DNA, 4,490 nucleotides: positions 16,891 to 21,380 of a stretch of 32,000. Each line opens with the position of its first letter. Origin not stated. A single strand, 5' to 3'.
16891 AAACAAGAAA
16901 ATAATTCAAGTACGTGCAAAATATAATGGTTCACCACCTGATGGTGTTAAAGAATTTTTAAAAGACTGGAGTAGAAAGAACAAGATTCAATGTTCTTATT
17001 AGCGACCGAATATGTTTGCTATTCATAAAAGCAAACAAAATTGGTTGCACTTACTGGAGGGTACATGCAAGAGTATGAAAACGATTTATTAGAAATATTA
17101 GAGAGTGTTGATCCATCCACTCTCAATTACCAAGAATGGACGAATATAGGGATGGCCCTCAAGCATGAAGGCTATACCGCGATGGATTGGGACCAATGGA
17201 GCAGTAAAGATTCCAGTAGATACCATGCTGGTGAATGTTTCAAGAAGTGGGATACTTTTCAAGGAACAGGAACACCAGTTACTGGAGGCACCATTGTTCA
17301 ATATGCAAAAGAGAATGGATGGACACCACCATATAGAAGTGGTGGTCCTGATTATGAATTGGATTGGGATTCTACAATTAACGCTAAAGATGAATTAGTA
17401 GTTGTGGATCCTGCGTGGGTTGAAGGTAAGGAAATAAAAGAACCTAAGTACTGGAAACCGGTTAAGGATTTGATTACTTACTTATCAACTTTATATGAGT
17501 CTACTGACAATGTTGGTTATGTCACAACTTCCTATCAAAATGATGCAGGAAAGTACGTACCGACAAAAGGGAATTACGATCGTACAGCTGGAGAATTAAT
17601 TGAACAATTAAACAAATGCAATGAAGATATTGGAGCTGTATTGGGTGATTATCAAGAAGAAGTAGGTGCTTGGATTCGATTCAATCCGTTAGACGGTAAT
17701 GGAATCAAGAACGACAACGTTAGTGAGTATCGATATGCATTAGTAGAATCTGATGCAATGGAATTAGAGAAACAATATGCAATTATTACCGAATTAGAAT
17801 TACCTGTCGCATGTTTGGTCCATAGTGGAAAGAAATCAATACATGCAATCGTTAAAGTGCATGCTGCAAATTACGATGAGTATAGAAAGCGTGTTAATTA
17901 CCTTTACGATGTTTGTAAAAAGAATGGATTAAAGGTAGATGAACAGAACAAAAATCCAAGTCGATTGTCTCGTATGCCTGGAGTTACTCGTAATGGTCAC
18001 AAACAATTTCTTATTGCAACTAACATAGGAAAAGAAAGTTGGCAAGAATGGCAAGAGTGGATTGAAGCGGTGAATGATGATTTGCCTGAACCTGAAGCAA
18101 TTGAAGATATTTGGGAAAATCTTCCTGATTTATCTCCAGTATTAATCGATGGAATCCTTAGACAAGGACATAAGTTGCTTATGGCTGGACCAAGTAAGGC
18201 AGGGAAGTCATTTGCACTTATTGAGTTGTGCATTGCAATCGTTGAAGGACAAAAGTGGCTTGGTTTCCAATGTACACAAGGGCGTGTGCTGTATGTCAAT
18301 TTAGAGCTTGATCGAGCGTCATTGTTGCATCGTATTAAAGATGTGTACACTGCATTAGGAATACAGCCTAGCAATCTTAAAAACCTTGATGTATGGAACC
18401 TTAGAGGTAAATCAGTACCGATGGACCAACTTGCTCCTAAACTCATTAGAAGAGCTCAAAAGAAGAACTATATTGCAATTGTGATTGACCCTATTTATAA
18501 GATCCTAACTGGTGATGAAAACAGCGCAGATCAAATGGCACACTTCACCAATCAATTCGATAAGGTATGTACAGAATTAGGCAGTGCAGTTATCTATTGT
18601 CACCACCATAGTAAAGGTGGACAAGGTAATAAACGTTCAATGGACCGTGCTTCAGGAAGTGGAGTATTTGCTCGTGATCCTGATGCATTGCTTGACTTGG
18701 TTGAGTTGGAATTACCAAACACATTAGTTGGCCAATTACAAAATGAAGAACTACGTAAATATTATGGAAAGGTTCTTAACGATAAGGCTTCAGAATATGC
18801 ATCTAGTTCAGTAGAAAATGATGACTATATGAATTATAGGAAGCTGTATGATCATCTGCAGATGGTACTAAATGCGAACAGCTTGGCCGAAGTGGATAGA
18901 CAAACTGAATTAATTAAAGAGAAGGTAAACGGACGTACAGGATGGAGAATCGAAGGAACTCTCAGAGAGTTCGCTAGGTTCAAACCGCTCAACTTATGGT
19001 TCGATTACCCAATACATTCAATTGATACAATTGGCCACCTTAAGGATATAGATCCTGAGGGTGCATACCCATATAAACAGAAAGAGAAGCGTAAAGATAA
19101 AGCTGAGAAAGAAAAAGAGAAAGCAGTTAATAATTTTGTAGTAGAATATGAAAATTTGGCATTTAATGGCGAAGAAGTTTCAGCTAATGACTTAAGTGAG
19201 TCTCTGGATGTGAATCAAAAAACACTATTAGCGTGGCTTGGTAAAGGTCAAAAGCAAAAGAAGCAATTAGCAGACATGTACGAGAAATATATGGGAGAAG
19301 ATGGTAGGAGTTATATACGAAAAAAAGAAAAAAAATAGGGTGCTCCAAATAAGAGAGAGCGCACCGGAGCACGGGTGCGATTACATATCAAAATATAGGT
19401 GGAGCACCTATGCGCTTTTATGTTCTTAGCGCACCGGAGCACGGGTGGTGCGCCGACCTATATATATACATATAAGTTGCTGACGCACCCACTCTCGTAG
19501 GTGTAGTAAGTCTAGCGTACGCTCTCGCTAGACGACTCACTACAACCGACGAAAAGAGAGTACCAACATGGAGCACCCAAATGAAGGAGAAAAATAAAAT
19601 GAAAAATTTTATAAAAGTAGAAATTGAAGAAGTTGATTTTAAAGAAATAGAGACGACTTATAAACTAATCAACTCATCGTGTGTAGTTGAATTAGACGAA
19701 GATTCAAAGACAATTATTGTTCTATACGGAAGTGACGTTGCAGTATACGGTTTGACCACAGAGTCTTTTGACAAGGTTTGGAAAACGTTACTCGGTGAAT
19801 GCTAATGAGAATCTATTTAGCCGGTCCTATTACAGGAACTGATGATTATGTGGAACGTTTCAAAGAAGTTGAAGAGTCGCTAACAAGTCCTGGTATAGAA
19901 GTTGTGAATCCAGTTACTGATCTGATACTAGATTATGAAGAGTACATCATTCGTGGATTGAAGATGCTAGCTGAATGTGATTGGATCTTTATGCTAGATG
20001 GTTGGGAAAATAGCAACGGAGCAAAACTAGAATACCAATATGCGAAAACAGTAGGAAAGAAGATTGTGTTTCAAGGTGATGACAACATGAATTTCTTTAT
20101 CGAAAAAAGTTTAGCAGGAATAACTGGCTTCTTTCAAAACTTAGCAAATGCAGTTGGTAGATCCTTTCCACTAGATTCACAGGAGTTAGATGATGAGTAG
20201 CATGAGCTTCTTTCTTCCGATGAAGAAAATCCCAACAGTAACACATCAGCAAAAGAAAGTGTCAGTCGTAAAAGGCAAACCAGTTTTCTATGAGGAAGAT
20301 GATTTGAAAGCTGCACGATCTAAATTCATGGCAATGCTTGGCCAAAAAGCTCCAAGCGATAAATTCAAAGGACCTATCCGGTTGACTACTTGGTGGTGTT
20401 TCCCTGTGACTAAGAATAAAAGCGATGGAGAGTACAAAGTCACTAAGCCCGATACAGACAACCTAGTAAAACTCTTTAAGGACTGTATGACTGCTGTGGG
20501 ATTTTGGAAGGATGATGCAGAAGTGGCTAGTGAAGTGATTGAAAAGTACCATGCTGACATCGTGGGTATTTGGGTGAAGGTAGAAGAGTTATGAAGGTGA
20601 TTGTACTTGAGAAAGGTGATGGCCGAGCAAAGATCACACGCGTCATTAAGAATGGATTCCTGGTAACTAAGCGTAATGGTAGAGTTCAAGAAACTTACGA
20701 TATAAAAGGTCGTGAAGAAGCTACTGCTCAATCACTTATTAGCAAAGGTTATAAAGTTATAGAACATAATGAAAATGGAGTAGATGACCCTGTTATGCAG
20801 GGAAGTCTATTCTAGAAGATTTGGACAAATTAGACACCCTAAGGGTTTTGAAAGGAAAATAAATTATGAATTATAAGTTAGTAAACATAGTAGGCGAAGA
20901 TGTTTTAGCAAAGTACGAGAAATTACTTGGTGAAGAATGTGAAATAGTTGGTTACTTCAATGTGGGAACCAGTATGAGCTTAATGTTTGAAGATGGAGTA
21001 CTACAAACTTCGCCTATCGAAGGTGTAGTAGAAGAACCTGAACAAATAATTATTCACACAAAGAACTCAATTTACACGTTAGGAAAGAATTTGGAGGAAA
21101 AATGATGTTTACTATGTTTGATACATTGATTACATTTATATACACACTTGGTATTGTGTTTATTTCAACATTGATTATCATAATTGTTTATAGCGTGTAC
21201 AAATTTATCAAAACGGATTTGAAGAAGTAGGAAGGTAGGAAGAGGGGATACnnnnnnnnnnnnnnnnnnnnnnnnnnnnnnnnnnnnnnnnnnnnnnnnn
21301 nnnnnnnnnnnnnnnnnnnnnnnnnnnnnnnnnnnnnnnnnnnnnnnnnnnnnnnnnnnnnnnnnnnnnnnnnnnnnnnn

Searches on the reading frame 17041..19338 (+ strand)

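Call 41: search_protein_families(library=phrogs, proteins=[window:17041-19338:+], max_evalue=0.01)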
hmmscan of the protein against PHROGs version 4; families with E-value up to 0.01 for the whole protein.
window:17041-19338:+ (765 aa): 14 families
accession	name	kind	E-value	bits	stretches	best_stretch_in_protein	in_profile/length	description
phrog_2597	-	DNA, RNA and nucleotide metabolism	0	1173.6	1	12-746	3-739/747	DNA primase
phrog_906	-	DNA, RNA and nucleotide metabolism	4.3e-20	73.1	1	354-540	506-683/872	DNA polymerase/primase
phrog_3123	-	unknown function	1.6e-11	44.5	1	367-541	332-524/583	-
phrog_6012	-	DNA, RNA and nucleotide metabolism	2.1e-11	44.7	1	347-540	116-313/447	DNA helicase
phrog_2850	-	unknown function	5.4e-11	43.1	1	381-526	163-310/465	-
phrog_1284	-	unknown function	4.6e-09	37.1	1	368-502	27-157/306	-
phrog_239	-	DNA, RNA and nucleotide metabolism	2.3e-08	34.4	1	368-549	351-549/801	DNA primase/helicase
phrog_29234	-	unknown function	2e-07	30.4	1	18-98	245-325/887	-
phrog_1366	-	unknown function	0.00034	21.2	1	377-498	15-111/307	-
phrog_3228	-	DNA, RNA and nucleotide metabolism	0.00053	19.4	1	366-541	364-542/766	replicative helicase-primase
phrog_25693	-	unknown function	0.00065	19.4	1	367-541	41-226/405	-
phrog_243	-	DNA, RNA and nucleotide metabolism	0.0013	18.8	1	477-531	143-201/273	DnaB-like replicative helicase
phrog_3022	-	DNA, RNA and nucleotide metabolism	0.0019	17.7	0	17-100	213-324/788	DNA primase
phrog_13004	-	unknown function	0.002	18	1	371-509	128-272/363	-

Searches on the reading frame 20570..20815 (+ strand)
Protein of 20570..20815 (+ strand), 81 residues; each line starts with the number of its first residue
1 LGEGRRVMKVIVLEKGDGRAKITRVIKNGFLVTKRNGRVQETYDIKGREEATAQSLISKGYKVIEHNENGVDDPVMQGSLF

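Call 10: search_protein_families(library=pfam, proteins=[window:20570-20815:+], max_evalue=1)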
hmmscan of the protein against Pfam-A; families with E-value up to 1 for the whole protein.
window:20570-20815:+ (81 aa): 1 family
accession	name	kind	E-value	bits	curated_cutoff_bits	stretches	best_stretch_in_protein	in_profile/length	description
PF17899.6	Peptidase_M61_N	-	0.17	12.3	23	1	4-63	46-105/168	Peptidase M61 N-terminal domain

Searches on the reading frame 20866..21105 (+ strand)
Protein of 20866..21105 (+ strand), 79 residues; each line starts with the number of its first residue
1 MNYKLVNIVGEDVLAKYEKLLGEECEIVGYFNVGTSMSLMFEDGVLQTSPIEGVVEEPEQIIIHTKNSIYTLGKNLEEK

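Call 10: search_protein_families(library=pfam, proteins=[window:20866-21105:+], max_evalue=1)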
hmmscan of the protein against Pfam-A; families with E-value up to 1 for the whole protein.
window:20866-21105:+ (79 aa): 1 family
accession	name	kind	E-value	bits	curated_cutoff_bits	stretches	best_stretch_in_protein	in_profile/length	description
PF17202.10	sCache_3_3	-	0.044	14.6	28.8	1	5-39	65-99/107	Single cache domain 3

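Call 41: search_protein_families(library=phrogs, proteins=[window:20866-21105:+], max_evalue=0.01)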
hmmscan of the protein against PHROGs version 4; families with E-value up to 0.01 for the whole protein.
window:20866-21105:+ (79 aa): 0 families

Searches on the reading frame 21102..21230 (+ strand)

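Call 10: search_protein_families(library=pfam, proteins=[window:21102-21230:+], max_evalue=1)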
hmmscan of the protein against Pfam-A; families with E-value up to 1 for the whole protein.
window:21102-21230:+ (42 aa): 1 family
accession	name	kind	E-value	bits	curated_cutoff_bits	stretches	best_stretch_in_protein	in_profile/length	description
PF05545.16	FixQ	-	0.2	12.1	29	1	5-34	2-31/49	Cbb3-type cytochrome oxidase component FixQ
